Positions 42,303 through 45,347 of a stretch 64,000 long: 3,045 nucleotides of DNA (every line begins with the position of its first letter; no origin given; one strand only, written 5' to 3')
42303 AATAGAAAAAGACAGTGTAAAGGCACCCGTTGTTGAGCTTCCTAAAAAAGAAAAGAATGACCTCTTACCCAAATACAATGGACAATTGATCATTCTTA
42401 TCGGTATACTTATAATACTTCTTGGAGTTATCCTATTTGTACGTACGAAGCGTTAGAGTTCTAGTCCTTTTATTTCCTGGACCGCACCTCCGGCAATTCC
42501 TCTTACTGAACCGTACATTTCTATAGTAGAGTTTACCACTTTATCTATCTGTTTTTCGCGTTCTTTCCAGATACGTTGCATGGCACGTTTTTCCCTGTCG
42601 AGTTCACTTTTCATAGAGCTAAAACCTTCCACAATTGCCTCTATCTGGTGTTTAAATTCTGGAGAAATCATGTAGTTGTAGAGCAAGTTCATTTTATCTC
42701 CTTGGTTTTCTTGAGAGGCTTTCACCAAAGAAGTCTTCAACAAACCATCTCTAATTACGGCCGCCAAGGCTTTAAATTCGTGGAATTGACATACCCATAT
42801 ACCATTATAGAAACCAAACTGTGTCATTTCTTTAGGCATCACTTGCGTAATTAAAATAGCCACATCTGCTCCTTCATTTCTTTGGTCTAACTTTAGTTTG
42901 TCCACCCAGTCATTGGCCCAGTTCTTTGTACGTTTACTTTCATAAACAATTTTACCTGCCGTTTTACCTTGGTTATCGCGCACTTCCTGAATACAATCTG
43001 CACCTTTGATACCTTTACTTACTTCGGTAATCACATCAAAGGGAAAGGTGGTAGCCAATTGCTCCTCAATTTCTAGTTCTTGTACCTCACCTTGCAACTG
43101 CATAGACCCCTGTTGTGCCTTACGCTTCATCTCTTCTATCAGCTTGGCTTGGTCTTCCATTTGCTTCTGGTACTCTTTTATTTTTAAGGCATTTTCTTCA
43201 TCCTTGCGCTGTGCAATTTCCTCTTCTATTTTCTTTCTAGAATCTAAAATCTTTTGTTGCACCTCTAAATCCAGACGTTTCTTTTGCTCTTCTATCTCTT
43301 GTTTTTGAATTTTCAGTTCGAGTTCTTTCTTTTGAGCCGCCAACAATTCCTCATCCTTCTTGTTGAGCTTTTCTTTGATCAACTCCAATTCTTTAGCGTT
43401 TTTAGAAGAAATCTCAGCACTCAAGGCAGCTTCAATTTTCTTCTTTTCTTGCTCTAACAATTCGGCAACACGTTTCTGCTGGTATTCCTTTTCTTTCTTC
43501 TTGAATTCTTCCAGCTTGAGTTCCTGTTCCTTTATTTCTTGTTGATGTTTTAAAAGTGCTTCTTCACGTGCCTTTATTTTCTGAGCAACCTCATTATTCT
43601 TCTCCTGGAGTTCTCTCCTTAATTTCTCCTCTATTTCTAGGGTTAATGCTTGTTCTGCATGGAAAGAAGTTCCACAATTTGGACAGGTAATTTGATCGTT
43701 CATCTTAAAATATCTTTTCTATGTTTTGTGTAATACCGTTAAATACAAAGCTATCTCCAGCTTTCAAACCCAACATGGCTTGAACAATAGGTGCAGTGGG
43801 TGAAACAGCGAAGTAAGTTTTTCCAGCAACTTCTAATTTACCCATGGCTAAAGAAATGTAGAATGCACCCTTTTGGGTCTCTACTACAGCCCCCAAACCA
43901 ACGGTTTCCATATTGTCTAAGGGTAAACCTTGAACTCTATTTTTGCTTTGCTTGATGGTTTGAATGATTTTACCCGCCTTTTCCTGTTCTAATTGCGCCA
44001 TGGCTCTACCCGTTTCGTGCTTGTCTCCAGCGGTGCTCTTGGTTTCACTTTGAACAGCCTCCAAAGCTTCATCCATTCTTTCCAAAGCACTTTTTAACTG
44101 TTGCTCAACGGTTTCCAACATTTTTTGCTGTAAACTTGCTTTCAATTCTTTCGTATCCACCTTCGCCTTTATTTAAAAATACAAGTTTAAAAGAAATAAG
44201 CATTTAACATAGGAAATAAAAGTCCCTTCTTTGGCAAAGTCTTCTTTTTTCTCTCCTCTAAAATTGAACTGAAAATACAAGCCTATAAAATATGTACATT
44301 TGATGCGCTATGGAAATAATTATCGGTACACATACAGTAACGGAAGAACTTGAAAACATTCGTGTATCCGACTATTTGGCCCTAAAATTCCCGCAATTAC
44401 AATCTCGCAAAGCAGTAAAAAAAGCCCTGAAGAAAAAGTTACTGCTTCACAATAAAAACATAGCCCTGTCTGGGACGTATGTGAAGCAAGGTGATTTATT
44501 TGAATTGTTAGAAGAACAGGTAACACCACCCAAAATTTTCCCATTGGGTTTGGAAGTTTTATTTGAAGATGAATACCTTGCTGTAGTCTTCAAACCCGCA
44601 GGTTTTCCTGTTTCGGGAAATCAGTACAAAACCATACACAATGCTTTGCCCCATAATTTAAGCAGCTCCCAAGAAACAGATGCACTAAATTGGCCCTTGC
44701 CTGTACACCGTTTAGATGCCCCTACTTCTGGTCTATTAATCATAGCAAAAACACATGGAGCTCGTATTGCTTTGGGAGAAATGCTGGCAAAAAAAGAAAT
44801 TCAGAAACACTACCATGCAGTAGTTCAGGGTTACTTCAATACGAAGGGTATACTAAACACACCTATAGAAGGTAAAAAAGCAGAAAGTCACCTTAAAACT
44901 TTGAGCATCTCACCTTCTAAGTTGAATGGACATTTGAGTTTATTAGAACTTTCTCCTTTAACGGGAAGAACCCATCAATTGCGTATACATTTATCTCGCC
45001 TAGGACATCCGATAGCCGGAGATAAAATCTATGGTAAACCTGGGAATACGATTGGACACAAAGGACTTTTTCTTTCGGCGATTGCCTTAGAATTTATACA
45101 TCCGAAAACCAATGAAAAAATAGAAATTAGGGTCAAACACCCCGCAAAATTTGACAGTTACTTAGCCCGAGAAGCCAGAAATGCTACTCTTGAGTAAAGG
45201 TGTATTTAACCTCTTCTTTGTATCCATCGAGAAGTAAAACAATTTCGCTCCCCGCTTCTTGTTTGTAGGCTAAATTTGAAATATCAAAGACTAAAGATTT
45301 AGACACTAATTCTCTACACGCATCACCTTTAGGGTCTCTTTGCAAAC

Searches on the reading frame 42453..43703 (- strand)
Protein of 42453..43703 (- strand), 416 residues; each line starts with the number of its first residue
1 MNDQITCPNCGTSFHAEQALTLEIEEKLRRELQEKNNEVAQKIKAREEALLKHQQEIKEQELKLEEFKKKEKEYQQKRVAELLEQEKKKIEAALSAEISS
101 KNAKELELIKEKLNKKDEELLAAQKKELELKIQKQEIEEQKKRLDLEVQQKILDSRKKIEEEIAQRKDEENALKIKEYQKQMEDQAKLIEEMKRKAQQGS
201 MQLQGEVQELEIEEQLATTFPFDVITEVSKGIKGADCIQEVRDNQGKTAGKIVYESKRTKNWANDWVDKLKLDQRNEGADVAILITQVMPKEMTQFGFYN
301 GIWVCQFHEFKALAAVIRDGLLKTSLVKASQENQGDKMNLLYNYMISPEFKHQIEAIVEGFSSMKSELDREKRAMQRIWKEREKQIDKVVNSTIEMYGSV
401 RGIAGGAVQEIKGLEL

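Call 81: search_protein_families(library=pfam, proteins=[window:42453-43703:-], max_evalue=0.001)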
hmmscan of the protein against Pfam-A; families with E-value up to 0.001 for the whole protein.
window:42453-43703:- (416 aa): 1 family
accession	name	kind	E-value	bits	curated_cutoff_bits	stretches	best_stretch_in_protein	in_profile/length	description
PF09903.14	DUF2130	-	5.2e-77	259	26.7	1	173-416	3-252/255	Uncharacterized protein conserved in bacteria (DUF2130)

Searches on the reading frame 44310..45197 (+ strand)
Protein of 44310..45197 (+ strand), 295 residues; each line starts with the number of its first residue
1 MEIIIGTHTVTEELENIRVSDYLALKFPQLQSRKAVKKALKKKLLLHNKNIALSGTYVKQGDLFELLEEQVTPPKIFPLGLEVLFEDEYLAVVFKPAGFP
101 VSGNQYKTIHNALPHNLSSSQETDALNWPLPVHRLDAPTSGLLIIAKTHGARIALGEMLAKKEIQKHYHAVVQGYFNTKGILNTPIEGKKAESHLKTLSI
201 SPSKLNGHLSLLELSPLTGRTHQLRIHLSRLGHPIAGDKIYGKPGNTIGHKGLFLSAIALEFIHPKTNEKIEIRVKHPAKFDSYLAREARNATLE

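Call 81: search_protein_families(library=pfam, proteins=[window:44310-45197:+], max_evalue=0.001)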
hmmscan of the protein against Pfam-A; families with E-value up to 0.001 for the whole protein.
window:44310-45197:+ (295 aa): 1 family
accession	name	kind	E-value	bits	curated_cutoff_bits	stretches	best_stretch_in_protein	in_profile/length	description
PF00849.27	PseudoU_synth_2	-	4.2e-27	95.7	26.8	1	90-229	2-151/152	RNA pseudouridylate synthase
